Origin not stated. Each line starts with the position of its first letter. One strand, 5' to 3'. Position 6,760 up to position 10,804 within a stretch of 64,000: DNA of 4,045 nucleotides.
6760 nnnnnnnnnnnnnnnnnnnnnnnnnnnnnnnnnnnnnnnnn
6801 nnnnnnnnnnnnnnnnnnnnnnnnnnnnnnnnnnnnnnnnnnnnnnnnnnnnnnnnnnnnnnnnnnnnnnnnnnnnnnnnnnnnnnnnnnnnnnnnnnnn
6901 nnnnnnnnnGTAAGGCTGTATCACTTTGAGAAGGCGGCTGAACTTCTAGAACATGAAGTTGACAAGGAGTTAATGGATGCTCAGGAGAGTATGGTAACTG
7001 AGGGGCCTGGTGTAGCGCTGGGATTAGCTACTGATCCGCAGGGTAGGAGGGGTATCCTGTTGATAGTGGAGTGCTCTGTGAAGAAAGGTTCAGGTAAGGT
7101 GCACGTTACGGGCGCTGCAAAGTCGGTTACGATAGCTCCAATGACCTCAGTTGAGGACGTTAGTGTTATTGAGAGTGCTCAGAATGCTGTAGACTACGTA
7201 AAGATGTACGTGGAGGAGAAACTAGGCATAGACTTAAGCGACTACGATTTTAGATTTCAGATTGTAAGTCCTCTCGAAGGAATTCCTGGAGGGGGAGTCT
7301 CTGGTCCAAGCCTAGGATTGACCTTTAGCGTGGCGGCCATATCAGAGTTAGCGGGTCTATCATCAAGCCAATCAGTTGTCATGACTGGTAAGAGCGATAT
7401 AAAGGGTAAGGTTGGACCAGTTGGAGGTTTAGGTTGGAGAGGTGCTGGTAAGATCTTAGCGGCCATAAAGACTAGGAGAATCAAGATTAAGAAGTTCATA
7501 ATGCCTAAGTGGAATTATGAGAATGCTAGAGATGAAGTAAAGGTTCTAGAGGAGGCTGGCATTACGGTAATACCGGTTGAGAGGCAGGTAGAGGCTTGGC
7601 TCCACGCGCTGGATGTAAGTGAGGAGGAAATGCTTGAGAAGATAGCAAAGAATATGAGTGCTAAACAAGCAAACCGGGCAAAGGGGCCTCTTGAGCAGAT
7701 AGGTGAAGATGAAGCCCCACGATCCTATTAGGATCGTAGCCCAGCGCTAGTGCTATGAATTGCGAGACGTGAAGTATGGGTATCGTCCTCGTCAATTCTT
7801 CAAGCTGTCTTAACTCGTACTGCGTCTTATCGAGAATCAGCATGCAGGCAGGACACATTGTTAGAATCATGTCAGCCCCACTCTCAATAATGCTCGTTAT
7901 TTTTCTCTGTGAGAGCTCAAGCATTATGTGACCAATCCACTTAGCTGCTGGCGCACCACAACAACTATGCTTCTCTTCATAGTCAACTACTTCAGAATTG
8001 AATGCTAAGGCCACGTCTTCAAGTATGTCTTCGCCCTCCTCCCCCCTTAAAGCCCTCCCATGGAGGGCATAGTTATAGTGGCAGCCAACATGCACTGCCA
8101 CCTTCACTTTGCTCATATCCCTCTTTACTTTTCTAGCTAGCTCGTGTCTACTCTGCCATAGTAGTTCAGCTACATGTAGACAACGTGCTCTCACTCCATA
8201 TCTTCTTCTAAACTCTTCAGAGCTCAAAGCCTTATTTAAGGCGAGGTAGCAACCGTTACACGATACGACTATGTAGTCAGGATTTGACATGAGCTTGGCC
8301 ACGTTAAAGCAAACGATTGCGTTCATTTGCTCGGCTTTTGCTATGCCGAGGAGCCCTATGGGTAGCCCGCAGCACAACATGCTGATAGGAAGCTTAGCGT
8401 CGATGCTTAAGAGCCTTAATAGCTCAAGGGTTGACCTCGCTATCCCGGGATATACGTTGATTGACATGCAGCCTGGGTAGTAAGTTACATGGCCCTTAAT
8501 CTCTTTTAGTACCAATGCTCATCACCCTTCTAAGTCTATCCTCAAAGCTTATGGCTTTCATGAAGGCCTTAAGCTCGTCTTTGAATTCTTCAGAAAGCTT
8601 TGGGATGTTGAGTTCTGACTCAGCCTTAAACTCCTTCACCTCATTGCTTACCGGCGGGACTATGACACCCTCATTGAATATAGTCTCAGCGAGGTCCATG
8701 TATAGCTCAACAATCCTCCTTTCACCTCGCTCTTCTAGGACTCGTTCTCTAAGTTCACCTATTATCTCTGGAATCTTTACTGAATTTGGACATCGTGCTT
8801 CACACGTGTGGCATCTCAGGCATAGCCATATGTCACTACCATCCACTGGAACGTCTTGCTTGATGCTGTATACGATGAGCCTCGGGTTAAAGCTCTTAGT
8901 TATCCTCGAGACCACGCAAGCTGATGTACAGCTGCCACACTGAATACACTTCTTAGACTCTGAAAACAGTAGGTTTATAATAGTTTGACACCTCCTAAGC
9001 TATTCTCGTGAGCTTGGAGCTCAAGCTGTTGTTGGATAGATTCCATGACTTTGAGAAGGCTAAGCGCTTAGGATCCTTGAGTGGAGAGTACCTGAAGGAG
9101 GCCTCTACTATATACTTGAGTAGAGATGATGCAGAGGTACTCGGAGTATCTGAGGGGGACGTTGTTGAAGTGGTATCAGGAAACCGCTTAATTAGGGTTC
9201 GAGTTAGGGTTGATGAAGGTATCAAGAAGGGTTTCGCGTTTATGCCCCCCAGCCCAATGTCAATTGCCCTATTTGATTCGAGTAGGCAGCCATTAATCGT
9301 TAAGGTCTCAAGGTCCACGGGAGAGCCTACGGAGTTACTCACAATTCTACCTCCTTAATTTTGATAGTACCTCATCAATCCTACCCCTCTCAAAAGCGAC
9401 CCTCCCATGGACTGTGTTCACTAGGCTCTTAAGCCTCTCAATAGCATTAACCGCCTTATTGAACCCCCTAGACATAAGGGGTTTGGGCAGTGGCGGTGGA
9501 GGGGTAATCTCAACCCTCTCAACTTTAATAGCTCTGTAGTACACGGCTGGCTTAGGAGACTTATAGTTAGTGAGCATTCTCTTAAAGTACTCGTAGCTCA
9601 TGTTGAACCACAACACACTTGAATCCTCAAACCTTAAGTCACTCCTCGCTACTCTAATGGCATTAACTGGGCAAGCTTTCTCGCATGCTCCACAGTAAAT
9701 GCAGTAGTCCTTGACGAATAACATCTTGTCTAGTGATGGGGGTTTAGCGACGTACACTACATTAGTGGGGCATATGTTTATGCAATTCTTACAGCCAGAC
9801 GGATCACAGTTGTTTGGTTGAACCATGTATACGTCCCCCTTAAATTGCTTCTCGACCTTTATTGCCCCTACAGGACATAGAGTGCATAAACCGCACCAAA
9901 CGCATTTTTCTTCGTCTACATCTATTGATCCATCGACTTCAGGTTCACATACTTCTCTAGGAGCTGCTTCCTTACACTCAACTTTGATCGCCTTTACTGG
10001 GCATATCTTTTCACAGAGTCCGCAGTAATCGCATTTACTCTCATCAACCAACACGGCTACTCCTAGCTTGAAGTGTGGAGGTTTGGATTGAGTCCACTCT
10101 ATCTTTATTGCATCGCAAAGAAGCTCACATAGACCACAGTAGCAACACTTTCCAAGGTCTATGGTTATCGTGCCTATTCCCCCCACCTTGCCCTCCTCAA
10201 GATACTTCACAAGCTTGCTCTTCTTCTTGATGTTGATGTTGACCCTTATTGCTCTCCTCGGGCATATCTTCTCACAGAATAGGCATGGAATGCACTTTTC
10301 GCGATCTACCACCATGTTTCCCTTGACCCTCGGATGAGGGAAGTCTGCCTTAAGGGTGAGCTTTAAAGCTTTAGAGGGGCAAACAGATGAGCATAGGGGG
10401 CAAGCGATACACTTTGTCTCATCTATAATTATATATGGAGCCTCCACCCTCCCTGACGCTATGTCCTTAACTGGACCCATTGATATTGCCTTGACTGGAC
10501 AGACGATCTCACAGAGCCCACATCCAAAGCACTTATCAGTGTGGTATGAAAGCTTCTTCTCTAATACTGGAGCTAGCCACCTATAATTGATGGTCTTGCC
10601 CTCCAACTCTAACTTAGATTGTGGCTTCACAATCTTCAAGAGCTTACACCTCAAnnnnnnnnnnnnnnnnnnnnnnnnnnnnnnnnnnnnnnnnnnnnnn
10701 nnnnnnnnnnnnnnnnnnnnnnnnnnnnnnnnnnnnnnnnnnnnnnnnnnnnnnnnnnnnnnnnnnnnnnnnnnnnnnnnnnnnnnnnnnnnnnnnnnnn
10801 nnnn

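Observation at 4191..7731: Double-AAA+ ATPase fused to a Lon-type Ser-Lys peptidase, translationally coupled to a secreted/membrane protein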

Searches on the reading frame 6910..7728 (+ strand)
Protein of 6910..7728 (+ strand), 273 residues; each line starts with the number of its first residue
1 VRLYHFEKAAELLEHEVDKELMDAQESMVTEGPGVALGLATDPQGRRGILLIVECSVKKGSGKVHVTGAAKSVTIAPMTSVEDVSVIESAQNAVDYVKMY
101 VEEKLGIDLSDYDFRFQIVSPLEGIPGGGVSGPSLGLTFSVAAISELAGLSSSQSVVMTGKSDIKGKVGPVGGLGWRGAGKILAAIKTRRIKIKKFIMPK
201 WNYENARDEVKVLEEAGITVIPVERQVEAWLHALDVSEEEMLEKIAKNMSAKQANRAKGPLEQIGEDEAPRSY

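Call 27: search_solved_structures(query=window:6910-7728:+, max_evalue=0.01, show_alignments=3)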
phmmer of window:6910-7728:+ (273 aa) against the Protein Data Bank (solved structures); distinct sequences matched with E-value up to 0.01: 41.
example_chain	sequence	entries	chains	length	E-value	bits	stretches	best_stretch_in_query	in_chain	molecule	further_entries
1z0c_A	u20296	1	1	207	2.3e-13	53.5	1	88-238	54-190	Putative protease La homolog type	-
1z0b_A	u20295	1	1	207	2.5e-13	53.4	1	87-238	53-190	Putative protease La homolog type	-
1z0e_A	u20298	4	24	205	2.5e-13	53.4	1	88-238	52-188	Putative protease La homolog type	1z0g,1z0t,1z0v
1z0w_A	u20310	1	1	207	2.9e-13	53.2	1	87-238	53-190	Putative protease La homolog type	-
3m6a_A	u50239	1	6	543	3.2e-11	46.5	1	28-234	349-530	ATP-dependent protease La 1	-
4ypm_A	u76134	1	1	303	9.2e-10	41.7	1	33-216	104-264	Lon protease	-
5e7s_A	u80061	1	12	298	9.7e-10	41.6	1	33-215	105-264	Lon protease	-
4ypl_A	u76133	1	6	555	3.6e-09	39.8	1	33-215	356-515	Lon protease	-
1rr9_A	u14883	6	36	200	6.7e-09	38.9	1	87-231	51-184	ATP-dependent protease La | Lon protease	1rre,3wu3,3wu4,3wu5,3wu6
7fid_B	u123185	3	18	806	7.6e-09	38.7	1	33-215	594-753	Lon protease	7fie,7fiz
8k3y_A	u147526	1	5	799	7.9e-09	38.7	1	33-214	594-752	Lon protease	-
6wqh_A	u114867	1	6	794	7.9e-09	38.7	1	33-215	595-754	Lon protease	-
7fd4_B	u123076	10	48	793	7.9e-09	38.7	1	33-215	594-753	Lon protease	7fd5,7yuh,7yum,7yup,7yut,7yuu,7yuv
7yph_A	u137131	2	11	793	7.9e-09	38.7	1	33-215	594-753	Lon protease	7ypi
3k1j_A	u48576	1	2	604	8.7e-09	38.5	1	87-246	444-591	ATP-dependent protease Lon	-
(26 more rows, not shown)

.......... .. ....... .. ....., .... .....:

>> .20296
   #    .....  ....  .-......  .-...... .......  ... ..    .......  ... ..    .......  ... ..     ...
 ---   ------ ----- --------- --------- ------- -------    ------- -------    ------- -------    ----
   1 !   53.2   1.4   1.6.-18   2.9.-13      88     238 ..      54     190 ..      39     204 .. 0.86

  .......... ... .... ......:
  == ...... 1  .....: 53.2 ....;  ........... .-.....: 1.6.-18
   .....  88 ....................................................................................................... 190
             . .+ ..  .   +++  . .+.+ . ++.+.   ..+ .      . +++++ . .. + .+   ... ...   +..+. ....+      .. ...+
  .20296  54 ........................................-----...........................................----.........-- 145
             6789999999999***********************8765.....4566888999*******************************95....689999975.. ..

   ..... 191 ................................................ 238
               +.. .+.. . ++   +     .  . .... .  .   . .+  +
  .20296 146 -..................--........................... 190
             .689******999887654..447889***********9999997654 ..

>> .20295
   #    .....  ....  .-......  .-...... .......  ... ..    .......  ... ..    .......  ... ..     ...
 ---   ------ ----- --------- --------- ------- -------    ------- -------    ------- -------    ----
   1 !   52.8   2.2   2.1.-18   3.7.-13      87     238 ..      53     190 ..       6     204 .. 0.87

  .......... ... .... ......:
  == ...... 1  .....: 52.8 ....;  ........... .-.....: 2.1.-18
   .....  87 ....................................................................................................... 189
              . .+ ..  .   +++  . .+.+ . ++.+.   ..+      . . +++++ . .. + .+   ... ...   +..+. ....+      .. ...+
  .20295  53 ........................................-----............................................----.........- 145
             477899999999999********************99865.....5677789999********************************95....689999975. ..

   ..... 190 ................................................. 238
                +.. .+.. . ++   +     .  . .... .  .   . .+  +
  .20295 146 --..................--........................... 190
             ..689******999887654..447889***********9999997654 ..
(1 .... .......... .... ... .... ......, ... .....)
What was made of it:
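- Closest known: Archaeal LonB. Same: The P domain is the best PDB sequence match (A. fulgidus LonB, E 2e-13; call 27).
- S787/K834 align with AfLonB S509/K552 (call 27).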

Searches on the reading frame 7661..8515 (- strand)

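Call 6: search_protein_families(library=pfam, proteins=[window:7661-8515:-], max_evalue=0.01)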
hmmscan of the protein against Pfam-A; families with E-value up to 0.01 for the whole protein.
window:7661-8515:- (284 aa): 2 families
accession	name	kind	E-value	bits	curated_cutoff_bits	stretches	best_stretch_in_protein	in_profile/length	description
PF02754.22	CCG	-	4.7e-26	91.2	20.6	2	139-228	1-84/85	Cysteine-rich domain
PF22196.1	HdrB-like_C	-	0.0049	17.3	33.4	0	201-271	15-86/87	HdrB-like C-terminal domain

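Call 7: search_protein_families(library=ncbifam, proteins=[window:7661-8515:-], max_evalue=0.01)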
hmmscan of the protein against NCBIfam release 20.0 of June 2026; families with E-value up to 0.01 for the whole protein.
window:7661-8515:- (284 aa): 8 families
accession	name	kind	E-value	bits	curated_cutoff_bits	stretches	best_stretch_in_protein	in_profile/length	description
TIGR03288.1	CoB_CoM_SS_B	equivalog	1.3e-35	123.1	345.15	1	10-266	2-275/290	CoB--CoM heterodisulfide reductase subunit B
NF041780.1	hetero_SS_HdrB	equivalog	4.5e-34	118.1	450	1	111-272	131-295/304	ferredoxin:CoB-CoM heterodisulfide reductase subunit HdrB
NF045670.1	quin_L_LdhH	equivalog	2.2e-26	92.4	800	1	5-230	464-687/706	L-lactate dehydrogenase (quinone) large subunit LdhH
NF042965.1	MFR_anch_SdhE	equivalog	3.3e-20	72.8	500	1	114-269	115-272/282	8-methylmenaquinol:fumarate reductase membrane anchor subunit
NF004898.0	PRK06259.1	equivalog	2.6e-18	65.9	385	1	4-231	258-466/488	fumarate reductase (CoM/CoB) subunit TfrB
NF008369.0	PRK11168.1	equivalog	2.6e-12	46.4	278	1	6-225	165-377/401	anaerobic glycerol-3-phosphate dehydrogenase subunit C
NF008434.0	PRK11274.1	equivalog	1.9e-08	33.6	333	1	10-230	170-390/409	glycolate oxidase subunit GlcF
TIGR03379.1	glycerol3P_GlpC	equivalog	1.3e-07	30.7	279.9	1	7-229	161-378/397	anaerobic glycerol-3-phosphate dehydrogenase subunit GlpC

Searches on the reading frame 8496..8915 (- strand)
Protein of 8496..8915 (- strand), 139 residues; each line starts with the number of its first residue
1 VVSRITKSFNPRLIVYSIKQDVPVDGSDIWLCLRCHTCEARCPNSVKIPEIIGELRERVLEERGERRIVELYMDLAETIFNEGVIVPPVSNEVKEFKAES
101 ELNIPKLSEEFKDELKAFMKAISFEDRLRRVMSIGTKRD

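Call 6: search_protein_families(library=pfam, proteins=[window:8496-8915:-], max_evalue=0.01)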
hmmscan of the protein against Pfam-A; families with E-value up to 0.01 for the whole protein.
window:8496-8915:- (139 aa): 5 families
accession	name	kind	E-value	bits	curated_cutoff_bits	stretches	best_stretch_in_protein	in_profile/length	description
PF13187.11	Fer4_9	-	0.00037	20.9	27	1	22-45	34-50/52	4Fe-4S dicluster domain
PF13183.11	Fer4_8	-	0.0007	20.5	27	1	27-46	49-68/68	4Fe-4S dicluster domain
PF13534.11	Fer4_17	-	0.0025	18.8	22.2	1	28-46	42-60/61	4Fe-4S dicluster domain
PF14691.11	Fer4_20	-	0.0031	17.7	25.8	1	32-62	24-56/113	Dihydroprymidine dehydrogenase domain II, 4Fe-4S cluster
PF13237.11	Fer4_10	-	0.006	16.9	25.5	1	31-51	8-29/53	4Fe-4S dicluster domain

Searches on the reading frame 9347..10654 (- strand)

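Call 6: search_protein_families(library=pfam, proteins=[window:9347-10654:-], max_evalue=0.01)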
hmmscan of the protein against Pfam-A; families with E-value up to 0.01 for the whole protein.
window:9347-10654:- (435 aa): 13 families
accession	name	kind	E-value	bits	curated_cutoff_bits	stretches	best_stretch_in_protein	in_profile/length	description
PF00037.32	Fer4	-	1.8e-39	132.5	21.1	5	314-334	4-24/24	4Fe-4S binding domain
PF12838.12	Fer4_7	-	1.6e-31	108.9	27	5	41-96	1-52/52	4Fe-4S dicluster domain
PF14697.11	Fer4_21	-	3.1e-23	82.1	35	6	33-59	32-59/59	4Fe-4S dicluster domain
PF12837.12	Fer4_6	-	7.7e-23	79.7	25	4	114-136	2-24/24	4Fe-4S binding domain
PF13237.11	Fer4_10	-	2.9e-19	69.2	25.5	4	279-329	5-53/53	4Fe-4S dicluster domain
PF13187.11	Fer4_9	-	3.1e-19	69.2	27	3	41-96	1-51/52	4Fe-4S dicluster domain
PF13484.11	Fer4_16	-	3.8e-18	66.5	30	1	318-336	2-20/66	4Fe-4S double cluster binding domain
PF12797.12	Fer4_2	-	7.1e-18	63.7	24.5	3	36-54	4-22/22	4Fe-4S binding domain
PF25160.1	LdpA_Fe-S-bd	-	9.1e-13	48.2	27.6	3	38-59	24-45/49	LdpA Fe-S cluster-binding domain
PF13183.11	Fer4_8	-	1e-11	45.6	27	2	40-95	3-67/68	4Fe-4S dicluster domain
PF13534.11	Fer4_17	-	6.5e-09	36.7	22.2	2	19-54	22-58/61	4Fe-4S dicluster domain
PF12800.12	Fer4_4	-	6.5e-09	35.8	24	1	39-54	1-16/17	4Fe-4S binding domain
PF12798.12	Fer4_3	-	8.3e-07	29.8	27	1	318-332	1-15/15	4Fe-4S binding domain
